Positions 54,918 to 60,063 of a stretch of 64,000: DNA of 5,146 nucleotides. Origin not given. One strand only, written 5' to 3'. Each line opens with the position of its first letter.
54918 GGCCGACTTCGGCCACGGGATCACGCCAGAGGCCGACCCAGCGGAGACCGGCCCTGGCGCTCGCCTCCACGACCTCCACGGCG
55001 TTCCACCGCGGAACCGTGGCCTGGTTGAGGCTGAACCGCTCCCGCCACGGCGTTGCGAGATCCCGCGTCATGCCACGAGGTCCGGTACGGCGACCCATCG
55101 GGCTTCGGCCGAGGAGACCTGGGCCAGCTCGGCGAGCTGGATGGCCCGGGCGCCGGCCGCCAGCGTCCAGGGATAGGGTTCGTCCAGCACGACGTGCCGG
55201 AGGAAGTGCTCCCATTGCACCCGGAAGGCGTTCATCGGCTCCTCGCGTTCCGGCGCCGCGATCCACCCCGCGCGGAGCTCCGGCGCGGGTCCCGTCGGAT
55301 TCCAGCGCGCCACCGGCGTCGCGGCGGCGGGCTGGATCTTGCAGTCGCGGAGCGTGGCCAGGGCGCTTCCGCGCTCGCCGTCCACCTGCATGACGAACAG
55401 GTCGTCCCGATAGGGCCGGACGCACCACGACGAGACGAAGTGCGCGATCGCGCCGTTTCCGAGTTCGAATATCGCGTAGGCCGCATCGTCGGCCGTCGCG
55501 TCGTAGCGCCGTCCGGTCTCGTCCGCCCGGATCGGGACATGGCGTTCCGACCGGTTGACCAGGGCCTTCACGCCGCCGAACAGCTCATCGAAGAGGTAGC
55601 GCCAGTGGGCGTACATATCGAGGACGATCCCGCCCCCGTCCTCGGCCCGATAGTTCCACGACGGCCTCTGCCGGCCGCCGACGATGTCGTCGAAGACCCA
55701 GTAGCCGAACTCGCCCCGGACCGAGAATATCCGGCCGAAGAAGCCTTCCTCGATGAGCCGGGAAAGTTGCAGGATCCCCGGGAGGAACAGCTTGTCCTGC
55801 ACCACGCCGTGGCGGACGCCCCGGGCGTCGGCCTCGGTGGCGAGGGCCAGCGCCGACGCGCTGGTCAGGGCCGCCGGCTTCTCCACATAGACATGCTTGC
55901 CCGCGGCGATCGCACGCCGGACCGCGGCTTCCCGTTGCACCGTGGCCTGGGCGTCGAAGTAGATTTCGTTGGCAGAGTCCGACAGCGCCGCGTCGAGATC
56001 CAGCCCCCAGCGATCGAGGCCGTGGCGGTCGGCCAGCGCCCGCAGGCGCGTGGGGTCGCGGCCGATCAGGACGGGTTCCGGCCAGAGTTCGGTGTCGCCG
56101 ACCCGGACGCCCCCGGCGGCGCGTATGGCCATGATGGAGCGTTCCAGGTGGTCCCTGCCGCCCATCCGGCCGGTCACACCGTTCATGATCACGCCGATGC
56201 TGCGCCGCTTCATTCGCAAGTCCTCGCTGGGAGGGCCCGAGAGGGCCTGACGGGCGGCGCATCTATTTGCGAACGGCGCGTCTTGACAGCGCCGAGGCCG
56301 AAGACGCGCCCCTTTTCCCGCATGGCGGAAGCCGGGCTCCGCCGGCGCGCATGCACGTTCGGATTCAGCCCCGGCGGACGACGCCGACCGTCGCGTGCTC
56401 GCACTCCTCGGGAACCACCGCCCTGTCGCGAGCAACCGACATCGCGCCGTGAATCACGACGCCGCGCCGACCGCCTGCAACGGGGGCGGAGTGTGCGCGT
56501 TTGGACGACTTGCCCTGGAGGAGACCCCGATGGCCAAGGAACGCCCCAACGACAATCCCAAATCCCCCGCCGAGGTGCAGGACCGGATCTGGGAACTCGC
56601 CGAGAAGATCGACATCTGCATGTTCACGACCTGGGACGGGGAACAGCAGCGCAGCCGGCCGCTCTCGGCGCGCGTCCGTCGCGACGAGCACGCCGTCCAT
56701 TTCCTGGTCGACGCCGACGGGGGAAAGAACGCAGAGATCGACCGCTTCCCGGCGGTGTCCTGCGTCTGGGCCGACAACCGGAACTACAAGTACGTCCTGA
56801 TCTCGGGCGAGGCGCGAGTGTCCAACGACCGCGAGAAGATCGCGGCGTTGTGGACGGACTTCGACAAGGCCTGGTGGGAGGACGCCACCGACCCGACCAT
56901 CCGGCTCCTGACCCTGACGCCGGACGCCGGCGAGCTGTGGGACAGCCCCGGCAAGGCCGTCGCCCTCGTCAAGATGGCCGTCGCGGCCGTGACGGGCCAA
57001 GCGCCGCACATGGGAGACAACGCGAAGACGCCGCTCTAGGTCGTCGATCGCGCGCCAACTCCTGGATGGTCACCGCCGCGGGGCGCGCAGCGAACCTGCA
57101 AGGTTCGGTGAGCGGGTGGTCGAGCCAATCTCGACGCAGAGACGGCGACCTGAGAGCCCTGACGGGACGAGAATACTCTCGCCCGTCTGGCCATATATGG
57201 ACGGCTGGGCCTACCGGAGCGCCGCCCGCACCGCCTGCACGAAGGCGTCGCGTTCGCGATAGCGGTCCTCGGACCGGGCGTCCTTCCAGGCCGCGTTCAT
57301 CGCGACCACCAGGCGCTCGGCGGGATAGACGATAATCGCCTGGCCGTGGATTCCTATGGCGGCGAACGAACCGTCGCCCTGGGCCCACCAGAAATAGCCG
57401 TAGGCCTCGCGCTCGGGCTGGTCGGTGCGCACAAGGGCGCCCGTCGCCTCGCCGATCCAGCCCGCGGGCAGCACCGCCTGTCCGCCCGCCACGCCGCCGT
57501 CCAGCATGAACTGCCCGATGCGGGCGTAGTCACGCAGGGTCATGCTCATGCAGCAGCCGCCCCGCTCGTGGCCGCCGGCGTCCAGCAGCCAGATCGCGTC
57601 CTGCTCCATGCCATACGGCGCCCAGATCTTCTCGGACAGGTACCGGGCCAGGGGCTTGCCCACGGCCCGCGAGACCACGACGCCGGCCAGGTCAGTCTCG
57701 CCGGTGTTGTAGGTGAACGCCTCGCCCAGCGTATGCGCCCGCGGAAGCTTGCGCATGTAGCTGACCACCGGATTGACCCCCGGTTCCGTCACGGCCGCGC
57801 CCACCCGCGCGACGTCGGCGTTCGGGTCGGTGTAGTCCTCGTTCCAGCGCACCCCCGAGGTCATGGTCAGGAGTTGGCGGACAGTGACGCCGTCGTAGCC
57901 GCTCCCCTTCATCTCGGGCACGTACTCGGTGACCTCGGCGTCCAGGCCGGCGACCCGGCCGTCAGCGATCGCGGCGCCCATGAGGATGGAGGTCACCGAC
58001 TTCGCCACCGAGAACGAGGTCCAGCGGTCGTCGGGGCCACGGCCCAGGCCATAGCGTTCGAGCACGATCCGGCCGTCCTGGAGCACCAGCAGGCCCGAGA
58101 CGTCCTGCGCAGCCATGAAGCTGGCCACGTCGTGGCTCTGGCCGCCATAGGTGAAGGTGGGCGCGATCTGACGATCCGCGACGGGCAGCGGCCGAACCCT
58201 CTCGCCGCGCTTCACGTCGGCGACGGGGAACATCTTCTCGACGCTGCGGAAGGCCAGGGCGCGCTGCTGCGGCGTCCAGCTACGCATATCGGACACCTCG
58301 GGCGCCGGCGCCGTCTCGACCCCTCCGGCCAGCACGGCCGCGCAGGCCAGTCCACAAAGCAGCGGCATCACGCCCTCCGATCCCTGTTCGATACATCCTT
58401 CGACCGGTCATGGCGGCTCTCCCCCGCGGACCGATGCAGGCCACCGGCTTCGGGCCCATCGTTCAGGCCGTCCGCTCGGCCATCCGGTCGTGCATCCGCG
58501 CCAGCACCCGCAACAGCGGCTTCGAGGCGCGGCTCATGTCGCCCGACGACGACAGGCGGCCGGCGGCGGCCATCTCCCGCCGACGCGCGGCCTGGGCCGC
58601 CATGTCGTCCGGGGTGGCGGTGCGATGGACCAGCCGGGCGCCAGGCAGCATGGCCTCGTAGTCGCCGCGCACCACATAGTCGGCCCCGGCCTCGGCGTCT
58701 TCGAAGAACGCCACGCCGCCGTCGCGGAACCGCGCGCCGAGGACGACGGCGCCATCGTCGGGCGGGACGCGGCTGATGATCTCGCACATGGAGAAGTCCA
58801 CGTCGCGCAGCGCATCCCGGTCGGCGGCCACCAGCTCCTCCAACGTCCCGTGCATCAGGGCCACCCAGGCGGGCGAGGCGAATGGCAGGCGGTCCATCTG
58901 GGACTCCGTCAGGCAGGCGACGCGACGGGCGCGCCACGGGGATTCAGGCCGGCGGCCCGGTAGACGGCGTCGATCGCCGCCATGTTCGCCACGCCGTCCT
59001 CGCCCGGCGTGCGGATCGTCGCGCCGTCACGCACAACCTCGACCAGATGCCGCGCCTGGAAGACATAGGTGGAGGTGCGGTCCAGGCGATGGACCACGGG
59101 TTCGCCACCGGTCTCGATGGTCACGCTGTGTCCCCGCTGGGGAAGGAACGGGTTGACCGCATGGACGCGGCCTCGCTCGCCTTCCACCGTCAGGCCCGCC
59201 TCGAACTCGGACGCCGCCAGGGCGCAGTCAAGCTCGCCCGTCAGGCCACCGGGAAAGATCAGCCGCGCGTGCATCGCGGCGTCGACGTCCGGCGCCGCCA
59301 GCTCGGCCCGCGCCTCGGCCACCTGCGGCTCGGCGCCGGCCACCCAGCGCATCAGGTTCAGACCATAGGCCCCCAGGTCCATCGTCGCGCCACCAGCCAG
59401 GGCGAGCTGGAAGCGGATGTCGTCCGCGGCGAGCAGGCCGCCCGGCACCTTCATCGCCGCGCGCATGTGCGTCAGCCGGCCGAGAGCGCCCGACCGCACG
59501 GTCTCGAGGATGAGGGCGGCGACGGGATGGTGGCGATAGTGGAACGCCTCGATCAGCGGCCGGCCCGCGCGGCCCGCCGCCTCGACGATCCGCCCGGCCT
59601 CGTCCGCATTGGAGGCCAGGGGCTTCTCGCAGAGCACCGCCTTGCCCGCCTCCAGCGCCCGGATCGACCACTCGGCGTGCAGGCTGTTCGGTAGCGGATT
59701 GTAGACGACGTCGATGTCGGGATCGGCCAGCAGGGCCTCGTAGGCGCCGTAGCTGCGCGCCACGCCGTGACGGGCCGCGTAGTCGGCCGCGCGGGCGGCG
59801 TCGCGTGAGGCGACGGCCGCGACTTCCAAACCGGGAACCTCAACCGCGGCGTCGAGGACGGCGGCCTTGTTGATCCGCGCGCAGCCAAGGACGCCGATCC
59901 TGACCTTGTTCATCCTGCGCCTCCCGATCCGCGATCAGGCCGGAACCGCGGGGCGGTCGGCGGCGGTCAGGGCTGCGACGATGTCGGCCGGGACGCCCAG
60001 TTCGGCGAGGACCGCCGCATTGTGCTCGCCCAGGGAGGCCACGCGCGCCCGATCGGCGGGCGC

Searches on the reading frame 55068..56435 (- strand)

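Call 76: search_protein_families(library=pfam, proteins=[window:55068-56435:-], max_evalue=0.00001)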
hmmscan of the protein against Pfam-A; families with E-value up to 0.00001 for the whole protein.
window:55068-56435:- (455 aa): 3 families
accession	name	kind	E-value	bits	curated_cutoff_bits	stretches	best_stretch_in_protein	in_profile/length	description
PF22725.1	GFO_IDH_MocA_C3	-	1.7e-19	70.4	27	1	222-358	2-123/124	GFO/IDH/MocA C-terminal domain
PF02894.22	GFO_IDH_MocA_C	-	4.7e-13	49.9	22.9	1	227-450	3-218/218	Oxidoreductase family, C-terminal alpha/beta domain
PF01408.29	GFO_IDH_MocA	-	4.6e-06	27.7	24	0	123-210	31-117/120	Oxidoreductase family, NAD-binding Rossmann fold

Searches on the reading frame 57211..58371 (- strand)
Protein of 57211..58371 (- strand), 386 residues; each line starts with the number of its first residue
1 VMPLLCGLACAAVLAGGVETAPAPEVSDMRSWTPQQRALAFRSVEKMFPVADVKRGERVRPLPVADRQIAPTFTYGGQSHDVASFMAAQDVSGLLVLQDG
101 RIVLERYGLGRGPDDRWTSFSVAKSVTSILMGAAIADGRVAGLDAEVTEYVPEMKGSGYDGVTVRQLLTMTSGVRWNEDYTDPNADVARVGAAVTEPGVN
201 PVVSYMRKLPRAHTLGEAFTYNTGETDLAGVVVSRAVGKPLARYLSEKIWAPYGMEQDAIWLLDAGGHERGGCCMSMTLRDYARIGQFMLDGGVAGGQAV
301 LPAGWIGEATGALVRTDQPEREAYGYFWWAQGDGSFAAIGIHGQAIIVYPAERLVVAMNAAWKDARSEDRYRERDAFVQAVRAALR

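Call 76: search_protein_families(library=pfam, proteins=[window:57211-58371:-], max_evalue=0.00001)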
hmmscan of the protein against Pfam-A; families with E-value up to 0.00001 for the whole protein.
window:57211-58371:- (386 aa): 1 family
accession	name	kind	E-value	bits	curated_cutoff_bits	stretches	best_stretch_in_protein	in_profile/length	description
PF00144.29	Beta-lactamase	-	2e-40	139.4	27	1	83-372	6-320/329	Beta-lactamase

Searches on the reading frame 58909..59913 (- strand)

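Call 76: search_protein_families(library=pfam, proteins=[window:58909-59913:-], max_evalue=0.00001)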
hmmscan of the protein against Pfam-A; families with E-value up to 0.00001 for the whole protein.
window:58909-59913:- (334 aa): 3 families
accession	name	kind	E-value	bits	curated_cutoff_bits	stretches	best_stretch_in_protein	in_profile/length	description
PF01408.29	GFO_IDH_MocA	-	4e-22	79.6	24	1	4-121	1-117/120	Oxidoreductase family, NAD-binding Rossmann fold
PF22725.1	GFO_IDH_MocA_C3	-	3.3e-17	63.1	27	1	137-250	6-123/124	GFO/IDH/MocA C-terminal domain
PF02894.22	GFO_IDH_MocA_C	-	2.3e-08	34.6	22.9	1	171-321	37-210/218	Oxidoreductase family, C-terminal alpha/beta domain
